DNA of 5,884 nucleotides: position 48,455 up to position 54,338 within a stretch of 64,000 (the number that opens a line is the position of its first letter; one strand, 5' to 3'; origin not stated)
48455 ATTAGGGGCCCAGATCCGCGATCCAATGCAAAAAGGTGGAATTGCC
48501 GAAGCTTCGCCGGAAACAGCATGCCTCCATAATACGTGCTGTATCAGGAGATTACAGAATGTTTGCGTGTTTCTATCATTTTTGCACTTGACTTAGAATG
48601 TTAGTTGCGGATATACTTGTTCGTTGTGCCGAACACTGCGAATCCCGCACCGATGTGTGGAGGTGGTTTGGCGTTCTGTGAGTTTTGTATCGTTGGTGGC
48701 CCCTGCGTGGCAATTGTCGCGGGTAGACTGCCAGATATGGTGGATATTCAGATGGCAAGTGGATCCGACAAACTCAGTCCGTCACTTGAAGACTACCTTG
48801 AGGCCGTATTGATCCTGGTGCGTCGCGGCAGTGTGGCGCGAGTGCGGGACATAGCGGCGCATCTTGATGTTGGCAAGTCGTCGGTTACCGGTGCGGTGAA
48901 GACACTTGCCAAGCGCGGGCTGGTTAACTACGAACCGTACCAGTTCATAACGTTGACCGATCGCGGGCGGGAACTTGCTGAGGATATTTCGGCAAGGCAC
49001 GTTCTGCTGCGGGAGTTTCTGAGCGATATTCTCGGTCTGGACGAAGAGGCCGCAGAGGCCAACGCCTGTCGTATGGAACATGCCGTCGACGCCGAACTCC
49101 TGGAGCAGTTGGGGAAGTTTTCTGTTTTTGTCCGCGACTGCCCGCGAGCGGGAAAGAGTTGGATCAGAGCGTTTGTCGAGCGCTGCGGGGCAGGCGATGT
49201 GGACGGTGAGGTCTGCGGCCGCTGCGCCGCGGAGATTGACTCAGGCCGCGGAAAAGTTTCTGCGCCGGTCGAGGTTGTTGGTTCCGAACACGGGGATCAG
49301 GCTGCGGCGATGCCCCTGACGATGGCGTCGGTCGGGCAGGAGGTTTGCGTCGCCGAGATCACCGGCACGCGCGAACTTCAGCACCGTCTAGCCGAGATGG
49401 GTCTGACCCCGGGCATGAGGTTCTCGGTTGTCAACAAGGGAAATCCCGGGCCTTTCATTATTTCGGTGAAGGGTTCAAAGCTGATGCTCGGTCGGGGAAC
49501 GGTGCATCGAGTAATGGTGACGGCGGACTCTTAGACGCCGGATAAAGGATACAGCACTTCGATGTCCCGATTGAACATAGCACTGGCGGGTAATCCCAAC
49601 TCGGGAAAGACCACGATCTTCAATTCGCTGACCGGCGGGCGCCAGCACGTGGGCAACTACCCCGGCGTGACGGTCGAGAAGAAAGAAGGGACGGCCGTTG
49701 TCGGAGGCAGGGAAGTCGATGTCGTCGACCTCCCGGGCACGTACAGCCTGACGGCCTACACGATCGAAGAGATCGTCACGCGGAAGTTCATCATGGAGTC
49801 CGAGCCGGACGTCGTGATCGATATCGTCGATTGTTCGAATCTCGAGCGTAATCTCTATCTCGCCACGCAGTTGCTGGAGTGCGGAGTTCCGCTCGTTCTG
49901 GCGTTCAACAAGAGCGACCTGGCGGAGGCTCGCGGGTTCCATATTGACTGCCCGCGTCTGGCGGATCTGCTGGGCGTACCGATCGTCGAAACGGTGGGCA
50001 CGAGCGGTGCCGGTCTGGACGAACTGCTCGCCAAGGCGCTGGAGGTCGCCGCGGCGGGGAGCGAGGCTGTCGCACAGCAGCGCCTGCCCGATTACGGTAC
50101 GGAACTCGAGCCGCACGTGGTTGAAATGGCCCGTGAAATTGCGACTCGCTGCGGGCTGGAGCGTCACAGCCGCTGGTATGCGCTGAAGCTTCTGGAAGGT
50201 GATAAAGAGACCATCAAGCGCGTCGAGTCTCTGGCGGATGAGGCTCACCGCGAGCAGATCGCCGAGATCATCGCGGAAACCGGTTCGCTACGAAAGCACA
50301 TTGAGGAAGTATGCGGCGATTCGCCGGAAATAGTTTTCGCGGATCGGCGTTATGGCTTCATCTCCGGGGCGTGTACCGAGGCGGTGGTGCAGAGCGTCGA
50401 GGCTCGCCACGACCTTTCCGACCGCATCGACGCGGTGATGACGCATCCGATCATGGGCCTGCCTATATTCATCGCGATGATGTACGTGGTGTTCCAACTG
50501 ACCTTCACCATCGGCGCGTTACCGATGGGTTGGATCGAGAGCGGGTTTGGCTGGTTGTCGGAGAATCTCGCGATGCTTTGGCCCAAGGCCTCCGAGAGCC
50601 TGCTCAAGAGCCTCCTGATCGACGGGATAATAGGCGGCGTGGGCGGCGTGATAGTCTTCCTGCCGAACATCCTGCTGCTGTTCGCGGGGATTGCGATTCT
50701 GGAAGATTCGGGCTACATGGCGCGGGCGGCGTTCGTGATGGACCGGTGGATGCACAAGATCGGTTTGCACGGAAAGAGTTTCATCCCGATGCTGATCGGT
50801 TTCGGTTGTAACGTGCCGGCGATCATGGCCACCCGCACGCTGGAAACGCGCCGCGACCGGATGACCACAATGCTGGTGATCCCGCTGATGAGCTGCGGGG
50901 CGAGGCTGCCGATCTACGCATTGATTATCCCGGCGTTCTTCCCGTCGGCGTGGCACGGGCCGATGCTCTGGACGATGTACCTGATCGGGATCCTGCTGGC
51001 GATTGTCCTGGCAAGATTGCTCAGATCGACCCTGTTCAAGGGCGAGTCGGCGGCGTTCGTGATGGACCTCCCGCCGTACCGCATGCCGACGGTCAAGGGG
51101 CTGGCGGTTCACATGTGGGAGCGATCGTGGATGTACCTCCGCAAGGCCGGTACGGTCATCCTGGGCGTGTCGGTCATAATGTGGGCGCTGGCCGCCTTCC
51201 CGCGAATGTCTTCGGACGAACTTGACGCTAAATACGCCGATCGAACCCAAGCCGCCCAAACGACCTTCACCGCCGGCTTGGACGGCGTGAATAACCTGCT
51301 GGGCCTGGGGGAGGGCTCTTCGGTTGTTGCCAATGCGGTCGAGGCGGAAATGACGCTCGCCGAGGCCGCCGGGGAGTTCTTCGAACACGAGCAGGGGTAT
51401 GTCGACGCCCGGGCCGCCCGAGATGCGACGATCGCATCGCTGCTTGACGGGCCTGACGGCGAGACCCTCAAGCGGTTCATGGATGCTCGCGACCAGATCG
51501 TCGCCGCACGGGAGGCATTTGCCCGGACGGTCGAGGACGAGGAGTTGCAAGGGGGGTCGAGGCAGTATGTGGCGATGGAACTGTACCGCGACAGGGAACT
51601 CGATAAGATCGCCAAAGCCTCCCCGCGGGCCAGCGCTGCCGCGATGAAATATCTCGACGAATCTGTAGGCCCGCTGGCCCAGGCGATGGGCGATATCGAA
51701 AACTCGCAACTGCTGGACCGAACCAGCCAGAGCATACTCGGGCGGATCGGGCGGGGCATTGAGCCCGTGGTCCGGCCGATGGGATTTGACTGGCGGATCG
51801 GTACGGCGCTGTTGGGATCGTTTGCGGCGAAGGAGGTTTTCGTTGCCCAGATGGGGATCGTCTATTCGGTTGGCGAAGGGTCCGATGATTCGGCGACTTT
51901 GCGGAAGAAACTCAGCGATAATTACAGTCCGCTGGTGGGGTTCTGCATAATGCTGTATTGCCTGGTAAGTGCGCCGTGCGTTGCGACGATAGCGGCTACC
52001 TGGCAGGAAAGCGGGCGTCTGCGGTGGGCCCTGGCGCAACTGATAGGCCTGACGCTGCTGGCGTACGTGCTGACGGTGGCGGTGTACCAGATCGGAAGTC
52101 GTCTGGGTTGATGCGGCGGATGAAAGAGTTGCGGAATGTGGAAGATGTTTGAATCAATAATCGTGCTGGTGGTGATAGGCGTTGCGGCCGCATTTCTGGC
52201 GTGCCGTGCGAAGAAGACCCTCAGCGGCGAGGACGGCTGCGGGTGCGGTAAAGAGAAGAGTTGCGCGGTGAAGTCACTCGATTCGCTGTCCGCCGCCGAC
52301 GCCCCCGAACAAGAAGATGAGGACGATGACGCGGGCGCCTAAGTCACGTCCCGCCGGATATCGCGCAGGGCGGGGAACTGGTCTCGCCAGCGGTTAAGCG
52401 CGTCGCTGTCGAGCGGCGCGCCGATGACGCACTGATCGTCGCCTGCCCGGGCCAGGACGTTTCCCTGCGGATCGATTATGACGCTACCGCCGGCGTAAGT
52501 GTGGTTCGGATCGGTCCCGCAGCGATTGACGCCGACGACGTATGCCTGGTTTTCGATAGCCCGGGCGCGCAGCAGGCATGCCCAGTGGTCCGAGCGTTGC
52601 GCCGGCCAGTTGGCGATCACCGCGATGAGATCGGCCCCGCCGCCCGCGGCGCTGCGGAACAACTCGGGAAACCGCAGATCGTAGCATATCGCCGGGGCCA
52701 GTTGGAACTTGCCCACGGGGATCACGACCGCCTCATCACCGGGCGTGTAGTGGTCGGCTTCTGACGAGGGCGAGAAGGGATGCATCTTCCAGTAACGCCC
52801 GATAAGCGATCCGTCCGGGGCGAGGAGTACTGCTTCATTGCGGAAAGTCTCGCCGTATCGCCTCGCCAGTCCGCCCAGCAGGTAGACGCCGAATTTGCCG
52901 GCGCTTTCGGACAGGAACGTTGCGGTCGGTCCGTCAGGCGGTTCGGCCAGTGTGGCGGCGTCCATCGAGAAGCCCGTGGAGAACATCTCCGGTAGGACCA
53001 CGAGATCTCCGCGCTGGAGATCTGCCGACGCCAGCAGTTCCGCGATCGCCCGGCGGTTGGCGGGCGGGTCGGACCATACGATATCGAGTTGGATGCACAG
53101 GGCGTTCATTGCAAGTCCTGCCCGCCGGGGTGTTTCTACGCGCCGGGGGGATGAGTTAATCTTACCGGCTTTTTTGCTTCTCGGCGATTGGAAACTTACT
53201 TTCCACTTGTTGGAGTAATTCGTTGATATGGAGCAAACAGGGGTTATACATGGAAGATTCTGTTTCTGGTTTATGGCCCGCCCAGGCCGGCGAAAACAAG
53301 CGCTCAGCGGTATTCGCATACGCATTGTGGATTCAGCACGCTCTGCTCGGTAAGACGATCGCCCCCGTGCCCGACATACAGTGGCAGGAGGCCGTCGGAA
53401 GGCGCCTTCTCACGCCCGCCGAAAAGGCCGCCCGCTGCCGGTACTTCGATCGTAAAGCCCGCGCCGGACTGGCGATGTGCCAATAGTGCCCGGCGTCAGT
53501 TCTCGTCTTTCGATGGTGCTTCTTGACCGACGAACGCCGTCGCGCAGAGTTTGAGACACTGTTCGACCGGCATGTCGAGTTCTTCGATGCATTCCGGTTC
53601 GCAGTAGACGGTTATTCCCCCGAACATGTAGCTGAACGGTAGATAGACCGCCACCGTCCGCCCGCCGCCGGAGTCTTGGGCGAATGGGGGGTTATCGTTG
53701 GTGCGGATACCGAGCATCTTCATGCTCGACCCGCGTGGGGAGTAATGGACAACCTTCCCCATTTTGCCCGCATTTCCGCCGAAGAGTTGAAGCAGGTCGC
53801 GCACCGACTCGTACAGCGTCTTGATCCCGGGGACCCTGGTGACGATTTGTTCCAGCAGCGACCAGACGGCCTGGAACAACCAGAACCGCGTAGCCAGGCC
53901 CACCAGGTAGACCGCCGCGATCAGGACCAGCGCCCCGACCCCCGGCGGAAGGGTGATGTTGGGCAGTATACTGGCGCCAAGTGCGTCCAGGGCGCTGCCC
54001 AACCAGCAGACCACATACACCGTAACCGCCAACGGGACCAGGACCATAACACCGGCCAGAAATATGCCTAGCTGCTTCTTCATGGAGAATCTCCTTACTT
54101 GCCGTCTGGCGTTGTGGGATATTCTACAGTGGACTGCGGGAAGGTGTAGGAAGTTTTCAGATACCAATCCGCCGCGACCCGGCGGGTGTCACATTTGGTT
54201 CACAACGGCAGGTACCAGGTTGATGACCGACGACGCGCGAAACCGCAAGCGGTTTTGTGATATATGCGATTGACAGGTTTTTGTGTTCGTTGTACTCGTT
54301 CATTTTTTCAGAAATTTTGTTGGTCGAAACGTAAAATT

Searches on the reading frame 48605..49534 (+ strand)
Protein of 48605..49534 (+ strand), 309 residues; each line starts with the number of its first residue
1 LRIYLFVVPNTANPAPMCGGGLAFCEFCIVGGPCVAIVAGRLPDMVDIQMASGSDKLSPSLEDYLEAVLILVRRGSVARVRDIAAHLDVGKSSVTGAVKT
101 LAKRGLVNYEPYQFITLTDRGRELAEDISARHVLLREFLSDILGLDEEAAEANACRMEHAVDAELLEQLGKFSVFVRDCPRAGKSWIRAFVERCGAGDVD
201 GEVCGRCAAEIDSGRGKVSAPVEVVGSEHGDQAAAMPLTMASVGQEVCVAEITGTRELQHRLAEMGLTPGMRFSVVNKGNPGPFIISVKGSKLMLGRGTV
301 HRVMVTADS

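Call 16: search_protein_families(library=pfam, proteins=[window:48605-49534:+], max_evalue=0.001)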
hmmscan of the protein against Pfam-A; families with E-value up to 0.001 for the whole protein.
window:48605-49534:+ (309 aa): 6 families
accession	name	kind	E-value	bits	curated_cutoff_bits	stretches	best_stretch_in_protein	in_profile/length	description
PF02742.21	Fe_dep_repr_C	-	1.1e-18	67.5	27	1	118-185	1-68/70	Iron dependent repressor, metal binding and dimerisation domain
PF04023.20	FeoA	-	1.4e-16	60.7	23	1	236-306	1-73/74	FeoA domain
PF01325.25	Fe_dep_repress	-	6.1e-13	49.2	26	1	56-113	1-58/60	Iron dependent repressor, N-terminal DNA binding domain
PF09339.16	HTH_IclR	-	2.3e-05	24.5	22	1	75-110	15-51/52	IclR helix-turn-helix domain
PF12802.13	MarR_2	-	3.6e-05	24.3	27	1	73-108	16-51/61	MarR family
PF01047.28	MarR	-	6.3e-05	23.2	24.6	1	70-108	11-48/59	MarR family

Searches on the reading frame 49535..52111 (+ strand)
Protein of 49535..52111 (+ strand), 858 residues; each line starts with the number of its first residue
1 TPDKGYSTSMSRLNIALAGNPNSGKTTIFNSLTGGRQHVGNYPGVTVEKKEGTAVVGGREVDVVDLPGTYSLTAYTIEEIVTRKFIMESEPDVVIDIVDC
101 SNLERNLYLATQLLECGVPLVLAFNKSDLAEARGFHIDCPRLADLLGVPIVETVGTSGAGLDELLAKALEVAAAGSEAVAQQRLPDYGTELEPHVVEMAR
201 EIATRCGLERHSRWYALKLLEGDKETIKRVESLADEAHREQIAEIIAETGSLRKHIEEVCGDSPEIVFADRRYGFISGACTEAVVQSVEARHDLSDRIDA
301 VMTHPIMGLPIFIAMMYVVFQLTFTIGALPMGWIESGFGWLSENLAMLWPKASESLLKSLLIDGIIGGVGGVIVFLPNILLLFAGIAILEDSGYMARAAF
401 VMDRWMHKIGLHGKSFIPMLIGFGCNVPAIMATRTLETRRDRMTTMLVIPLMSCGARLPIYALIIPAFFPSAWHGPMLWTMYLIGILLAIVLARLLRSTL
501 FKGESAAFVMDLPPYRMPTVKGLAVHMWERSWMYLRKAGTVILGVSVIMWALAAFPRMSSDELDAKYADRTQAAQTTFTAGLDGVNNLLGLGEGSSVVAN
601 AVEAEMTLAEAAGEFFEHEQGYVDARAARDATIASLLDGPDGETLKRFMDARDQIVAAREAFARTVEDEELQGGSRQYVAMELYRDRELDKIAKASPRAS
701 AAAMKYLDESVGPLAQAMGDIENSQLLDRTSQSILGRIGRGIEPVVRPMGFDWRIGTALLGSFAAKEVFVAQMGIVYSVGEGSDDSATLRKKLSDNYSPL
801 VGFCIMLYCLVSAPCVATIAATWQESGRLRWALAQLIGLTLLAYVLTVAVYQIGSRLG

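Call 16: search_protein_families(library=pfam, proteins=[window:49535-52111:+], max_evalue=0.001)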
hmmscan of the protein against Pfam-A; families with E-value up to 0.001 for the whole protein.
window:49535-52111:+ (858 aa): 7 families
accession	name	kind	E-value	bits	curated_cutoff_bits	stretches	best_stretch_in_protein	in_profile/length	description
PF02421.24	FeoB_N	-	2.4e-61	206.3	27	1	14-167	2-155/156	Ferrous iron transport protein B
PF07670.19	Gate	-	2.9e-38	130.9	29.6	2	372-465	1-101/104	Nucleoside recognition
PF07664.17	FeoB_C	-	1.6e-21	76.2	26.6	1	479-530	2-54/54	Ferrous iron transport protein B C terminus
PF17910.6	FeoB_Cyto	-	4.1e-20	72.4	23.4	1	187-284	1-89/90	FeoB cytosolic helical domain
PF01926.29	MMR_HSR1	-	1.1e-18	67.8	21.9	1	15-126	2-113/113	50S ribosome-binding GTPase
PF09439.16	SRPRB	-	9e-07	28.9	25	1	14-133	5-125/178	Signal recognition particle receptor beta subunit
PF04548.22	AIG1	-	0.00084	19.2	27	0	13-99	1-92/212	AIG1 family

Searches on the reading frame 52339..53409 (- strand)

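Call 16: search_protein_families(library=pfam, proteins=[window:52339-53409:-], max_evalue=0.001)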
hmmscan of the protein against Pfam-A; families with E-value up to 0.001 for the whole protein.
window:52339-53409:- (356 aa): 1 family
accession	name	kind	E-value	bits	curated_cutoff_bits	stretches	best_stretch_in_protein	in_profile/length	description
PF00795.27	CN_hydrolase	-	4.3e-49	167.6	23.2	1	105-342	4-255/256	Carbon-nitrogen hydrolase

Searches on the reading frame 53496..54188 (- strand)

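Call 16: search_protein_families(library=pfam, proteins=[window:53496-54188:-], max_evalue=0.001)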
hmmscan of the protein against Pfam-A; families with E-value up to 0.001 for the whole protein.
window:53496-54188:- (230 aa): 1 family
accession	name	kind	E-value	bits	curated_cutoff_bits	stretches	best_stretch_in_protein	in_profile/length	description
PF04367.18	DUF502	-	7.9e-20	71.2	23.8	1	87-190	1-106/107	Protein of unknown function (DUF502)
